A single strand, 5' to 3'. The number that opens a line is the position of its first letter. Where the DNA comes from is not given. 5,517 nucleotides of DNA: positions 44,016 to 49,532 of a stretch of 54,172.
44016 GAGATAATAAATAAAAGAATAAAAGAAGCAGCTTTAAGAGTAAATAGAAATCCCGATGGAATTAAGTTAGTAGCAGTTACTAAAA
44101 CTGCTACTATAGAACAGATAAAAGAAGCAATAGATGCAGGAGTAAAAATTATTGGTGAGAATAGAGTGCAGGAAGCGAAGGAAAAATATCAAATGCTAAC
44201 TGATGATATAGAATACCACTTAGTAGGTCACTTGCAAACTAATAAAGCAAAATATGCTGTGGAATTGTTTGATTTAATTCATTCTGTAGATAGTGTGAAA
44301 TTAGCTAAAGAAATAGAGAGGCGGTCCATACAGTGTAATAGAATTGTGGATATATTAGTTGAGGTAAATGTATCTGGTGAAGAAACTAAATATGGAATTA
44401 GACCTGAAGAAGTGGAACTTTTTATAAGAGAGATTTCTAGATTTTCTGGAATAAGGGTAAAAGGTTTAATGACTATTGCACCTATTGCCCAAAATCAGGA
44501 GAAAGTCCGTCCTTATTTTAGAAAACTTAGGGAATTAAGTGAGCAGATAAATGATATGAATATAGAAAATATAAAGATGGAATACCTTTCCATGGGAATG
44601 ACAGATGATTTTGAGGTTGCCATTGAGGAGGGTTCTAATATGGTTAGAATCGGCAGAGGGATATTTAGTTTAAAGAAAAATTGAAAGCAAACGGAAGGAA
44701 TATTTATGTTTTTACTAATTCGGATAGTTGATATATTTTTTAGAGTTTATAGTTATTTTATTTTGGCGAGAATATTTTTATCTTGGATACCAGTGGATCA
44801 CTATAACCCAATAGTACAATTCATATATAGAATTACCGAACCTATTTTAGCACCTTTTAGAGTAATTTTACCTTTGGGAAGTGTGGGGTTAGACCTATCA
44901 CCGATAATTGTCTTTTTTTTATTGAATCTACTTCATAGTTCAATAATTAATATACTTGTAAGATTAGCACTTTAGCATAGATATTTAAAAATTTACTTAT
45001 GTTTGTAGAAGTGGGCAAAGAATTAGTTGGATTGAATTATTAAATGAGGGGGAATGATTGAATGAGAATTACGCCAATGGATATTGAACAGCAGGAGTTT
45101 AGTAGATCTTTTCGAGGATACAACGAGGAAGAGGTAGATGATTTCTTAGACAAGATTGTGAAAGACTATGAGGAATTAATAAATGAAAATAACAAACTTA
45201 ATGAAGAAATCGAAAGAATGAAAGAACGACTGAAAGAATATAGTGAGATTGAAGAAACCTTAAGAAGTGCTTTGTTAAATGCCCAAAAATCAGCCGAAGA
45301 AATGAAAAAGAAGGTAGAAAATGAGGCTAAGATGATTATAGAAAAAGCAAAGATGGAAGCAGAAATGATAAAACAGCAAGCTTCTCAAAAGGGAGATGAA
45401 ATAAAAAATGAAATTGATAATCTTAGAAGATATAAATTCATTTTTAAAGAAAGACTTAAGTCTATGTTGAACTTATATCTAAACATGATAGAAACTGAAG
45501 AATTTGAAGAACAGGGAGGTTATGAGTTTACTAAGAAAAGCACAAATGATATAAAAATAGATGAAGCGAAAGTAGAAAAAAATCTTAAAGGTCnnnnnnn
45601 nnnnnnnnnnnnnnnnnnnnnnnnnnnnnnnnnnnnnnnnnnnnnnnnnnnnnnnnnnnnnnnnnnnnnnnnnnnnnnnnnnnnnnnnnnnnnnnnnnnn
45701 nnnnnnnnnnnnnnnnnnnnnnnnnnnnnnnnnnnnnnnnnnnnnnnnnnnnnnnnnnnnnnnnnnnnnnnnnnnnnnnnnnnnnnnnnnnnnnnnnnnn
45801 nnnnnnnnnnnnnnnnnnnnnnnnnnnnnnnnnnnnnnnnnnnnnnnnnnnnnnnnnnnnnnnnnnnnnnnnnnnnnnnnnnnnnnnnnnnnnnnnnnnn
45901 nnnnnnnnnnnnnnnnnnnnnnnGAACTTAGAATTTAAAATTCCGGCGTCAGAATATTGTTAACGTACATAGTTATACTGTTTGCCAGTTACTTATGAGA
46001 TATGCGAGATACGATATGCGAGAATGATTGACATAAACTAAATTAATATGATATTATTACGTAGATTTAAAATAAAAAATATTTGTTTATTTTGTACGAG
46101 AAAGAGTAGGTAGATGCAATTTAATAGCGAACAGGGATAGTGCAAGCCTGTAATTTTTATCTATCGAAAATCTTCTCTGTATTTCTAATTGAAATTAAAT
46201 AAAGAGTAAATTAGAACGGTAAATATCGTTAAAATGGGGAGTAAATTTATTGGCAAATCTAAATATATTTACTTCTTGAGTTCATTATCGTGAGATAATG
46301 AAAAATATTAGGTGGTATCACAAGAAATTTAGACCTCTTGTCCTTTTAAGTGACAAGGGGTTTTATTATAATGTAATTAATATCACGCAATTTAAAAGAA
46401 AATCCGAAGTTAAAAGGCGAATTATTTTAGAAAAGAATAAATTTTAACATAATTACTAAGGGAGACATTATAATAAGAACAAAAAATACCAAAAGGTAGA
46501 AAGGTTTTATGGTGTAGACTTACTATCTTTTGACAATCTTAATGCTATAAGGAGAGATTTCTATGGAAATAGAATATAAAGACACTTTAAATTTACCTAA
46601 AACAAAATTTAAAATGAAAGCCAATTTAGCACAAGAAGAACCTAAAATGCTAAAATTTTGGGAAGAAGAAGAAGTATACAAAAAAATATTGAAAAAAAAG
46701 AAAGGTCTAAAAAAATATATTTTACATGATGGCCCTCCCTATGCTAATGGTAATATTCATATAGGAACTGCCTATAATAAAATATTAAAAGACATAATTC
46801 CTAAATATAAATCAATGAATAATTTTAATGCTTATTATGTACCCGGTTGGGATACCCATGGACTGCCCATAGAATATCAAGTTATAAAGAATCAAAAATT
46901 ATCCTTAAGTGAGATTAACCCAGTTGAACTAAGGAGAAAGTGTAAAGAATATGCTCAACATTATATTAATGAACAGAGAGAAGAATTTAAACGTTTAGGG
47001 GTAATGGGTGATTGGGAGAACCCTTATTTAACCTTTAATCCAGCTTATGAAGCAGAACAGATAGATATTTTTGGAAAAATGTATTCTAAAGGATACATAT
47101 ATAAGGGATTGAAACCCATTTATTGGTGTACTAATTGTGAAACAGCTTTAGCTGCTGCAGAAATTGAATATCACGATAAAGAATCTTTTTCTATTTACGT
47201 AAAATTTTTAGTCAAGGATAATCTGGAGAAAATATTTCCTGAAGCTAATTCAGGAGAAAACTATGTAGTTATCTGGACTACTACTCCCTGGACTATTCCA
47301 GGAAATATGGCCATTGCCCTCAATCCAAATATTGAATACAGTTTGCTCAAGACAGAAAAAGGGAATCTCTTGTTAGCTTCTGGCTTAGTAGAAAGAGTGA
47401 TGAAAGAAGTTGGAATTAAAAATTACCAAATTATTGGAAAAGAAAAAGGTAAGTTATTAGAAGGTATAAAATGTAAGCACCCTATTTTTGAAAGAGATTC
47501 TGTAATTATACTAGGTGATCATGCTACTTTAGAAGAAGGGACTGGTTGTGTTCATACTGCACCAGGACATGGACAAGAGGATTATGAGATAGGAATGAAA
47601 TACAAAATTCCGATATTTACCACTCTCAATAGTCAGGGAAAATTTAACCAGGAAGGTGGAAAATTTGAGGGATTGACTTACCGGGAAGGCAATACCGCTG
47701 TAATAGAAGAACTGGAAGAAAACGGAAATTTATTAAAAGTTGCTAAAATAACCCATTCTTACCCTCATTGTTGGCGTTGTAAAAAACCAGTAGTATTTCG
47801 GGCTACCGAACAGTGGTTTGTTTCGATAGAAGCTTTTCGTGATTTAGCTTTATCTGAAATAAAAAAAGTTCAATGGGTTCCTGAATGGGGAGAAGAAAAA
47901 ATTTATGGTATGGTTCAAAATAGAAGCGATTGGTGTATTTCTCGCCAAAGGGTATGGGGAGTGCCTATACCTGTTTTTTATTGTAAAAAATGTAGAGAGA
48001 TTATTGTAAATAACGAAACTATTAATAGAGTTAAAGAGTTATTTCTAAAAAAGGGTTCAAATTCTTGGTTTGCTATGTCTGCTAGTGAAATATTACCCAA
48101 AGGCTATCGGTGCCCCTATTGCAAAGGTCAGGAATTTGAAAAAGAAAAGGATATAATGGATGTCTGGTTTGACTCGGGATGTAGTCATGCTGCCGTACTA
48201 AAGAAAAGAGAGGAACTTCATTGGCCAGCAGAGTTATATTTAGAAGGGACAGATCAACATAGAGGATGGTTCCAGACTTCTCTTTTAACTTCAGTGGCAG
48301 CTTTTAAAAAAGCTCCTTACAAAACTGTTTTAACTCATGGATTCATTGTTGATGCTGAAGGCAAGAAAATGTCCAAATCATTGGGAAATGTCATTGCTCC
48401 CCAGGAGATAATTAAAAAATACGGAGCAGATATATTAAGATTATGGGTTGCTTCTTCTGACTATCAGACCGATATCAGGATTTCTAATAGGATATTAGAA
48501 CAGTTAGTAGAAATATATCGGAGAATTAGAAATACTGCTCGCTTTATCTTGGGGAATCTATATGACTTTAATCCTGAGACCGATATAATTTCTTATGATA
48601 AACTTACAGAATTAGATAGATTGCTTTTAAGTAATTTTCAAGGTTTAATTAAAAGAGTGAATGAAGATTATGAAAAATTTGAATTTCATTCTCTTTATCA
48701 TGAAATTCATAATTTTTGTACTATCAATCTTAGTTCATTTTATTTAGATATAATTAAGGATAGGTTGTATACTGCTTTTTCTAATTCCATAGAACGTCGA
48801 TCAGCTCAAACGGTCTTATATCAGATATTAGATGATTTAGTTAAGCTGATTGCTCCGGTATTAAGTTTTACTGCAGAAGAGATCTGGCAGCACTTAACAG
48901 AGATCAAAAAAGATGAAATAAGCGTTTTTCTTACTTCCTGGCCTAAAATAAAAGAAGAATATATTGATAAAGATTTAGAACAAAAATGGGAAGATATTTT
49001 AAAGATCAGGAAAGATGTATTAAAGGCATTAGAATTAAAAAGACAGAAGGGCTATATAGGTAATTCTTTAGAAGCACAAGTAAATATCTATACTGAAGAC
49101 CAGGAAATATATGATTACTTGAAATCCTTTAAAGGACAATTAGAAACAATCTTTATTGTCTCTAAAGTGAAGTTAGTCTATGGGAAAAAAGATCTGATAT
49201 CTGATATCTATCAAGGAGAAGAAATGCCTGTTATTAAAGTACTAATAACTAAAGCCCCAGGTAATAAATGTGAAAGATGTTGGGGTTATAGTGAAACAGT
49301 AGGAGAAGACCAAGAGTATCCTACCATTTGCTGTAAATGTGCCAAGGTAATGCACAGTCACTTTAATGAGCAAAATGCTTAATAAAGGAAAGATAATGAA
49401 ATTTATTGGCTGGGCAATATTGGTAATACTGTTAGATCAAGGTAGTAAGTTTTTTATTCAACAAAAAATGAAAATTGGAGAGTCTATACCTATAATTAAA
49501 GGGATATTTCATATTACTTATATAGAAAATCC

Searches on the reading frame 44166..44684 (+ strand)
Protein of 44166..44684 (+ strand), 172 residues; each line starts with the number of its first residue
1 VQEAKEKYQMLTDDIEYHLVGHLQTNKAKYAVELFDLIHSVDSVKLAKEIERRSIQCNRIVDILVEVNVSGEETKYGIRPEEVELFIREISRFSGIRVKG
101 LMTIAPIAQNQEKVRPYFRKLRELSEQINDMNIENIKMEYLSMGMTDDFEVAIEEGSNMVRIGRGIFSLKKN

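Call 23: search_protein_families(library=pfam, proteins=[window:44166-44684:+], max_evalue=0.00001)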
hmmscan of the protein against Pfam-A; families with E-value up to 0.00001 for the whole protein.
window:44166-44684:+ (172 aa): 1 family
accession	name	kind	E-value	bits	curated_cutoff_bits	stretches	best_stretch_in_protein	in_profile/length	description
PF01168.26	Ala_racemase_N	-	2.6e-17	63.7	24.1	1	17-168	71-217/220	Alanine racemase, N-terminal domain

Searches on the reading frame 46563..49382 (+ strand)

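Call 23: search_protein_families(library=pfam, proteins=[window:46563-49382:+], max_evalue=0.00001)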
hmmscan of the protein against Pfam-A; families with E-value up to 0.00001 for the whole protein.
window:46563-49382:+ (939 aa): 7 families
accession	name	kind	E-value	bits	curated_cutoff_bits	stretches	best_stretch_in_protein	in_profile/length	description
PF00133.28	tRNA-synt_1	-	1.5e-147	492.2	22.7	1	28-641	1-414/414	tRNA synthetases class I (I, L, M and V)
PF08264.19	Anticodon_1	-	8.7e-35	120.2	25.1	1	685-841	1-147/148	Anticodon-binding domain of tRNA ligase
PF09334.17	tRNA-synt_1g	-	5.4e-30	104.9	20.1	2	59-202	8-136/391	tRNA synthetases class I (M)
PF01406.26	tRNA-synt_1e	-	1.5e-11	44.6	27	1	576-647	228-298/301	tRNA synthetases class I (C) catalytic domain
PF01921.24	tRNA-synt_1f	-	2.6e-09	36.9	27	1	590-658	270-338/360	tRNA synthetases class I (K)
PF13603.12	tRNA-synt_1_2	-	6.4e-09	36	25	1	232-360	20-145/185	Leucyl-tRNA synthetase, editing domain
PF06827.20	zf-FPG_IleRS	-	5.4e-07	29.8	21.3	1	900-929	1-30/30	Zinc finger found in FPG and IleRS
